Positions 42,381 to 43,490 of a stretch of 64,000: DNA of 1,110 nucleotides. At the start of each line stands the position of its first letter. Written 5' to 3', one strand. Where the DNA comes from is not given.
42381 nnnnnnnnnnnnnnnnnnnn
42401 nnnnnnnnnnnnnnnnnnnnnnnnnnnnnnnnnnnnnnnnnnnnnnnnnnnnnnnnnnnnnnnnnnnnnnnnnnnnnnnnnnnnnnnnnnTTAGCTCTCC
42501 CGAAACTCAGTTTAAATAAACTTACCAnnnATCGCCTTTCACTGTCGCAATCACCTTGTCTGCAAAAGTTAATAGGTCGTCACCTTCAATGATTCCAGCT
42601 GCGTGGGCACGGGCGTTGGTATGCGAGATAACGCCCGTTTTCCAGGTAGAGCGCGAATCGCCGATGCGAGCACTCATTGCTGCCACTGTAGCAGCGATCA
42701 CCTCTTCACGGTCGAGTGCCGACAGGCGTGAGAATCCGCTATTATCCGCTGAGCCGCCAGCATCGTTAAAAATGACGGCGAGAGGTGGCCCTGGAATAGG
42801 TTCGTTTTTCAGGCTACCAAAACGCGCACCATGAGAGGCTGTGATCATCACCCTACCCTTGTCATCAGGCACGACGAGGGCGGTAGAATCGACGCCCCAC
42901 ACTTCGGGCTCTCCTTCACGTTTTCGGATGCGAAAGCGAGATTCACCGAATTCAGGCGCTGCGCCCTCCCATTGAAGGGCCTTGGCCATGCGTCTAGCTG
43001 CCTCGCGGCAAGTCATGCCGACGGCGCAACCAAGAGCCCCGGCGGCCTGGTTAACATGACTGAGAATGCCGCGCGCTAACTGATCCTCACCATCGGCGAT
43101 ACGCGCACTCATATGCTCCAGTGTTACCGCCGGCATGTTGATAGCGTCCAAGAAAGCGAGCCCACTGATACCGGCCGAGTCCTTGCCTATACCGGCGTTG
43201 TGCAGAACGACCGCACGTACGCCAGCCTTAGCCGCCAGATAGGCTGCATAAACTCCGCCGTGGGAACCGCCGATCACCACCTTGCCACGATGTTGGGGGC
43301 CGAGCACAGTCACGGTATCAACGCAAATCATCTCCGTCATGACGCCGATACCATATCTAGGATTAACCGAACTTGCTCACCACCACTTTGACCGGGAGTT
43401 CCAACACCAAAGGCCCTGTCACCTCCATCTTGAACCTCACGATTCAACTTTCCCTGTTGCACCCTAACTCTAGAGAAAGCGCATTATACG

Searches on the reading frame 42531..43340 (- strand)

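Call 12: search_protein_families(library=pfam, proteins=[window:42531-43340:-], max_evalue=0.001)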
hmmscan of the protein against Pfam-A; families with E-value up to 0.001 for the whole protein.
window:42531-43340:- (270 aa): 1 family
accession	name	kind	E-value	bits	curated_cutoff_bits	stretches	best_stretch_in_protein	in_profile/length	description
PF08827.16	DUF1805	-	0.00035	21.2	29.5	0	86-118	32-64/64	Domain of unknown function (DUF1805)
